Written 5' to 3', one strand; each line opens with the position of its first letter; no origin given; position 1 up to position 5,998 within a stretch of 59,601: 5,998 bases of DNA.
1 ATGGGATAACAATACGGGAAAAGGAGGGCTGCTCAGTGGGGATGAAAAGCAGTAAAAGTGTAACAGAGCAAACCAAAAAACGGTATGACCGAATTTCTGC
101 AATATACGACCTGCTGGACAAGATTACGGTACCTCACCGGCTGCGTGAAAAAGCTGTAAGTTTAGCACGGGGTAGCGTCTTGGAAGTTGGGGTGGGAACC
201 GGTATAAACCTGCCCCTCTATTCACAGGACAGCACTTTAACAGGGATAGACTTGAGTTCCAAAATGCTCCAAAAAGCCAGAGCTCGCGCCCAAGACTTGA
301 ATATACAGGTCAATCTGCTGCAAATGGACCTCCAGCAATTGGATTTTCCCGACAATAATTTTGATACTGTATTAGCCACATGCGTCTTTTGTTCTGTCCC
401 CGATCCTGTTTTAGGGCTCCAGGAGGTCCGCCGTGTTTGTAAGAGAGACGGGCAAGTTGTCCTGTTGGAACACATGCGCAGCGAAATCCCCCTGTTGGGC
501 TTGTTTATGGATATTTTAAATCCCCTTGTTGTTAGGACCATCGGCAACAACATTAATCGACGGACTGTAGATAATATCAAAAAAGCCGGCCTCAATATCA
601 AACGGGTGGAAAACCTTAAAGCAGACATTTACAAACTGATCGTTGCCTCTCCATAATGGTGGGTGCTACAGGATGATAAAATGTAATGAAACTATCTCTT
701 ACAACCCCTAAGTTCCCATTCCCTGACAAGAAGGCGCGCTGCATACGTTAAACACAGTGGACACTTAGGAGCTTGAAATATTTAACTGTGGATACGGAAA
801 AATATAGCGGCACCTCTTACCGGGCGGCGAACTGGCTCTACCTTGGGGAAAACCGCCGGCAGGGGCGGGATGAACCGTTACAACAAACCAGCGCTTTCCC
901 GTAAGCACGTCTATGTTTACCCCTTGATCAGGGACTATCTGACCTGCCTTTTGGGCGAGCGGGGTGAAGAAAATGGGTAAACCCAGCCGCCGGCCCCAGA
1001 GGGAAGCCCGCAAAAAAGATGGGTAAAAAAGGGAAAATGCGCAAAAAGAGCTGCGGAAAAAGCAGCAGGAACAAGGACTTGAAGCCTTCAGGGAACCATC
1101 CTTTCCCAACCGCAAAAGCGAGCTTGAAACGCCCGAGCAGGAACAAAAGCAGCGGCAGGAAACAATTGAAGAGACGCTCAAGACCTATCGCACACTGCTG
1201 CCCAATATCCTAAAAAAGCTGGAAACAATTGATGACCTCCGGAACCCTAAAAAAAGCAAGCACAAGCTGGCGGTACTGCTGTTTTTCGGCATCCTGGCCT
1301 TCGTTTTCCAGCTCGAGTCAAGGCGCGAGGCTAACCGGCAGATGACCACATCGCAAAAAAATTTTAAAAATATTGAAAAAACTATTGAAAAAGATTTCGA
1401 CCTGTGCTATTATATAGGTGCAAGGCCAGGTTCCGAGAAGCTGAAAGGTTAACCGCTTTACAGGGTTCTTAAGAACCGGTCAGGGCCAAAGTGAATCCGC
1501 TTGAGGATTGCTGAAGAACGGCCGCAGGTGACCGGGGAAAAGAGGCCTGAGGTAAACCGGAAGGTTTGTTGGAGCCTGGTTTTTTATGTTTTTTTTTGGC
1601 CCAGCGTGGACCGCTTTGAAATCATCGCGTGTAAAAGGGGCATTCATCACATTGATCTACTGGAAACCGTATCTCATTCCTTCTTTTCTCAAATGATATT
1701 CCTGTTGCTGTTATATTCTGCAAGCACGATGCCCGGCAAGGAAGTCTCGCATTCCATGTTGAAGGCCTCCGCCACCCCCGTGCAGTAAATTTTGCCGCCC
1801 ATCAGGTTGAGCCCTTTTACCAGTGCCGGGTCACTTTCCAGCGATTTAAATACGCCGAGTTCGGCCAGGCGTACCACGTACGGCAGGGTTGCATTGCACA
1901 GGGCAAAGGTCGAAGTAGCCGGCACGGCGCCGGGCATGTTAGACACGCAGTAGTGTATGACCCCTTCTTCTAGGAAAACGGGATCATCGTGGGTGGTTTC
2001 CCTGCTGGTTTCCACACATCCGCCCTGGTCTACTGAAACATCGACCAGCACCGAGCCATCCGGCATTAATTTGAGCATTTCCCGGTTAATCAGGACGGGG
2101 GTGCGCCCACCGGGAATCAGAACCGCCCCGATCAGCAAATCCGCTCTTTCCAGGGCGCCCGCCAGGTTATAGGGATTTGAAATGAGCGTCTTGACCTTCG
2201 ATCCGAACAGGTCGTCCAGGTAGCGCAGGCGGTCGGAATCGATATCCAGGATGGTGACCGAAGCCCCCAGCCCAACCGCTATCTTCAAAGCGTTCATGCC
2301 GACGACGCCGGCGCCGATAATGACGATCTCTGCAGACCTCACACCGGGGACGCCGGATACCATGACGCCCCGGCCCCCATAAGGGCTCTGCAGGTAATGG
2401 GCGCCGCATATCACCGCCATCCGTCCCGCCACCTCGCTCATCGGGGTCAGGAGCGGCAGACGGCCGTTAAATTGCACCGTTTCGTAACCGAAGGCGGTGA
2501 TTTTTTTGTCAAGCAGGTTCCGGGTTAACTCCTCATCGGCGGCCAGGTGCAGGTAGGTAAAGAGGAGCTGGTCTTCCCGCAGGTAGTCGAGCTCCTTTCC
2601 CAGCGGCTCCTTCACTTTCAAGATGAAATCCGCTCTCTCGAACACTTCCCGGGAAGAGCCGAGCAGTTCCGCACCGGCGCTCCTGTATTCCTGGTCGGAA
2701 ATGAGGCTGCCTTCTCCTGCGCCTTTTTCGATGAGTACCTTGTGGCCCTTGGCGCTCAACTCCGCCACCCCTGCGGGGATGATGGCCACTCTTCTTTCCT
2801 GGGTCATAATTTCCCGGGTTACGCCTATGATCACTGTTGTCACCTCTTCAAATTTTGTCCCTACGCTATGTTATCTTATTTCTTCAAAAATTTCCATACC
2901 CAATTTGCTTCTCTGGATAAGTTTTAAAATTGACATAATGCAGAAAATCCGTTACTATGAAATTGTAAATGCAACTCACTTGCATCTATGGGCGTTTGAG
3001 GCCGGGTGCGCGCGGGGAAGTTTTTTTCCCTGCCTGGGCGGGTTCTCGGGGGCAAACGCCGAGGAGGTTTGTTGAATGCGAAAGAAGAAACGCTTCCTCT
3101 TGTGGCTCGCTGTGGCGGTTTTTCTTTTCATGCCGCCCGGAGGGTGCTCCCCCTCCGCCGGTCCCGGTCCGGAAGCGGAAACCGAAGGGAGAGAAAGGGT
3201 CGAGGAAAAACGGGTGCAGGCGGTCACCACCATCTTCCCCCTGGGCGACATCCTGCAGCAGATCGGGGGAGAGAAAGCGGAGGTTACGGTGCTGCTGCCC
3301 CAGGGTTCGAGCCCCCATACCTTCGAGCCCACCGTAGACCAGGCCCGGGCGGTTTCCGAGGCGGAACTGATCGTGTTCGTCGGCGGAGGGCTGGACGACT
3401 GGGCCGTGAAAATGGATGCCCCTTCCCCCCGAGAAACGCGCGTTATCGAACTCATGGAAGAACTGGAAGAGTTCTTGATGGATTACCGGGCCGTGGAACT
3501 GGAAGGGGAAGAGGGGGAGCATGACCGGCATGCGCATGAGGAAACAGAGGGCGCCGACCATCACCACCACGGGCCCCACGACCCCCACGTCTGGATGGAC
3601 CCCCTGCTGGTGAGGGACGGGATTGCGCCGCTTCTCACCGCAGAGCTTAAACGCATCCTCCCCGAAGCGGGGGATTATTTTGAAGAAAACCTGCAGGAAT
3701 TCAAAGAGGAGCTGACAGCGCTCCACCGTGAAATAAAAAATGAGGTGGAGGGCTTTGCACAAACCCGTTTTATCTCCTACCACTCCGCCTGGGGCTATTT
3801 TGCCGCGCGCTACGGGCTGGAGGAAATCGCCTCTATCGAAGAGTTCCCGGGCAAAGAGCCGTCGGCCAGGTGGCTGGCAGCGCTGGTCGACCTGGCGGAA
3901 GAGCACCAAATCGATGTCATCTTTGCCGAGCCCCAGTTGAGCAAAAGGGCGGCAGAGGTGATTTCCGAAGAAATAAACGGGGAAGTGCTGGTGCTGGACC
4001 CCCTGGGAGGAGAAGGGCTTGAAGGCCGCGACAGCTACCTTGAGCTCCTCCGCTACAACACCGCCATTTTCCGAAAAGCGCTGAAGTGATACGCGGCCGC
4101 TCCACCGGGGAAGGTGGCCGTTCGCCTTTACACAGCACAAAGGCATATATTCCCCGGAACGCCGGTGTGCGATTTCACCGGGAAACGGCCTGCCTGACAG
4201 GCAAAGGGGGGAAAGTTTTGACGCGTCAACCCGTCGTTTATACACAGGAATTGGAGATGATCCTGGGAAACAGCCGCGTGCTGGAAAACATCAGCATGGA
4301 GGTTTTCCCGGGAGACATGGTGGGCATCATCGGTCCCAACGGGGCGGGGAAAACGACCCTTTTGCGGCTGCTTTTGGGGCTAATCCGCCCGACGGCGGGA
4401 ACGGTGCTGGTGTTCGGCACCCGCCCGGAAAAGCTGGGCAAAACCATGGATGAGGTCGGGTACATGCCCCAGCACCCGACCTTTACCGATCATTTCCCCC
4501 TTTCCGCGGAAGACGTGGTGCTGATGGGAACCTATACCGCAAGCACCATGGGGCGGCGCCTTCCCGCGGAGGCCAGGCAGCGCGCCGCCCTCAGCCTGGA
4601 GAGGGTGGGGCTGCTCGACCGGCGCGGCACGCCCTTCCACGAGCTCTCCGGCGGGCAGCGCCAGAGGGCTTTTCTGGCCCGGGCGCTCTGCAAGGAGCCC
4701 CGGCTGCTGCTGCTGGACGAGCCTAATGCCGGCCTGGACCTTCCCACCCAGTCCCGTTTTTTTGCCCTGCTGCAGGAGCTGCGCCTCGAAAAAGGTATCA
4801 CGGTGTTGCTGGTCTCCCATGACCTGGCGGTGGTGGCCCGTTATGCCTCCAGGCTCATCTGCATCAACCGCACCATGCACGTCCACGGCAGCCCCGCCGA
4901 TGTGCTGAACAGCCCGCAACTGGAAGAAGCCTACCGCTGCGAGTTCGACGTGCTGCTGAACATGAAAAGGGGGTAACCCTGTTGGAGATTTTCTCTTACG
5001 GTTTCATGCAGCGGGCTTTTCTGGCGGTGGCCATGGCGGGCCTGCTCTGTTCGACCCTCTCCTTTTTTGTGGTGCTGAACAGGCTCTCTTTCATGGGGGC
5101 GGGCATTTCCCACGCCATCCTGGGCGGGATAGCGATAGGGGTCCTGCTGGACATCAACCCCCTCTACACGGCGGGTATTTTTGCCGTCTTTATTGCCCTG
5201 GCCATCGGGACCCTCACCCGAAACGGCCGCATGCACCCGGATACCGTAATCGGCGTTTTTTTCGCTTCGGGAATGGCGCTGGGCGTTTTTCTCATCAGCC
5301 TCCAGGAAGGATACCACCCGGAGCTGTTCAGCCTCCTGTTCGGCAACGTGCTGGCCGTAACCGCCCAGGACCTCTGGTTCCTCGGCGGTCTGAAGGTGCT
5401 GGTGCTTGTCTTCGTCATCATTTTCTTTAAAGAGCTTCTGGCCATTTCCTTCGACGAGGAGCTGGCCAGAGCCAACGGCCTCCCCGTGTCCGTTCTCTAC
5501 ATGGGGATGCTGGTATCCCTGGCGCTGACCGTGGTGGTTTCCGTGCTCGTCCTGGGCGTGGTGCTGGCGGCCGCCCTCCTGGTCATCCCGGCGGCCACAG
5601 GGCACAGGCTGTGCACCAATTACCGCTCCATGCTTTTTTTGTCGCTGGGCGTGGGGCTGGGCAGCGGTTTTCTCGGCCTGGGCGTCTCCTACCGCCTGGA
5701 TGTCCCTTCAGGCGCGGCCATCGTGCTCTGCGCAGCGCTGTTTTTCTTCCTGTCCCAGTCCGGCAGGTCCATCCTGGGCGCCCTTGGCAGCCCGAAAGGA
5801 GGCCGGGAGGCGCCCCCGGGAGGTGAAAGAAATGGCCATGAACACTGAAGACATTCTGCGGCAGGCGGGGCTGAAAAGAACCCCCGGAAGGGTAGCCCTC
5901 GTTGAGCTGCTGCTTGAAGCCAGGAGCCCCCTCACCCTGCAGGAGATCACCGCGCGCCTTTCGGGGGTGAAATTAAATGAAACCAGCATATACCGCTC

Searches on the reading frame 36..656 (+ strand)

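Call 94: search_protein_families(library=pfam, proteins=[window:36-656:+], max_evalue=0.0001)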
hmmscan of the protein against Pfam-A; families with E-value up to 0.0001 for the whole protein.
window:36-656:+ (206 aa): 6 families
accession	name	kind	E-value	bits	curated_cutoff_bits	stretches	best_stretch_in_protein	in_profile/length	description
PF08241.18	Methyltransf_11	-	3.7e-23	82.4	21.2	1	49-142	1-94/95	Methyltransferase domain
PF13649.12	Methyltransf_25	-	8.6e-21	74.9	27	1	48-139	1-97/97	Methyltransferase domain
PF13847.12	Methyltransf_31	-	4.3e-17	62.6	27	1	47-147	6-113/145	Methyltransferase domain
PF08242.18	Methyltransf_12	-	4e-14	53.6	30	1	49-140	1-97/98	Methyltransferase domain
PF01209.24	Ubie_methyltran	-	6.8e-14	52.2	20.1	1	7-170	10-178/233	ubiE/COQ5 methyltransferase family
PF13489.12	Methyltransf_23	-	4.6e-12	46.4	27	1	36-160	16-132/164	Methyltransferase domain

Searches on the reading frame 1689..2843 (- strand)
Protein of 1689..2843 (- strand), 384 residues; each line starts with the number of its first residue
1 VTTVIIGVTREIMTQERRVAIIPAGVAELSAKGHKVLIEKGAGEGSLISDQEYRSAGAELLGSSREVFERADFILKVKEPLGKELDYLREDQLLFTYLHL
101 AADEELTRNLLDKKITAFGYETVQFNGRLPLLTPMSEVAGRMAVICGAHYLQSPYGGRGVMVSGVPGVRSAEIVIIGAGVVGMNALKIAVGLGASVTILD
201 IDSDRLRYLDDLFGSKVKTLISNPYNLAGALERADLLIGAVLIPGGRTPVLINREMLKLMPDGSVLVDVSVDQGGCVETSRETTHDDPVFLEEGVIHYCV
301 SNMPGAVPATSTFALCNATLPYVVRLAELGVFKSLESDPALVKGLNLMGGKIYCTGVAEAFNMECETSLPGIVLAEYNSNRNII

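Call 94: search_protein_families(library=pfam, proteins=[window:1689-2843:-], max_evalue=0.0001)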
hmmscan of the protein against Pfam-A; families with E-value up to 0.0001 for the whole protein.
window:1689-2843:- (384 aa): 4 families
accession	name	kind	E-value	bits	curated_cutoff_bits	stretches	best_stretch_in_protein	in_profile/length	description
PF01262.27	AlaDh_PNT_C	-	4.6e-81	271.8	23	1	143-353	1-212/214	Alanine dehydrogenase/PNT, C-terminal domain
PF05222.21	AlaDh_PNT_N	-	2.7e-46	157.6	30.4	1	7-139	1-136/136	Alanine dehydrogenase/PNT, N-terminal domain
PF02826.25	2-Hacid_dh_C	-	1.1e-06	28.6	25.1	1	168-270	34-127/178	D-isomer specific 2-hydroxyacid dehydrogenase, NAD binding domain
PF00070.33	Pyr_redox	-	5.7e-05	24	22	0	173-219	2-48/82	Pyridine nucleotide-disulphide oxidoreductase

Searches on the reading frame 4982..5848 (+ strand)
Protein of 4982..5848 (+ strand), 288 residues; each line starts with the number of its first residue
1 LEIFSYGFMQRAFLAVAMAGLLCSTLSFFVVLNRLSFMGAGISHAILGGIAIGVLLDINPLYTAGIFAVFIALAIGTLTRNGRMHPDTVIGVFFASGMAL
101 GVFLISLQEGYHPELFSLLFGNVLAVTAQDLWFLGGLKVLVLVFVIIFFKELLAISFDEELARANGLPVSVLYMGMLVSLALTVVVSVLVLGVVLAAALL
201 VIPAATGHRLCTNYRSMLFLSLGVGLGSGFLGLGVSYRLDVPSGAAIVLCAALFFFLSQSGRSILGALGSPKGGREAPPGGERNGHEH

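Call 94: search_protein_families(library=pfam, proteins=[window:4982-5848:+], max_evalue=0.0001)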
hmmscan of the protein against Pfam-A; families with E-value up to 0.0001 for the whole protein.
window:4982-5848:+ (288 aa): 2 families
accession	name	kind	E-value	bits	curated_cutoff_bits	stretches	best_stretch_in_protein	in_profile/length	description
PF00950.22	ABC-3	-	4.3e-71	239.9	20.1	1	6-258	2-254/258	ABC 3 transport family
PF01032.23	FecCD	-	2.7e-06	27.1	26.5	1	57-256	99-306/311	FecCD transport family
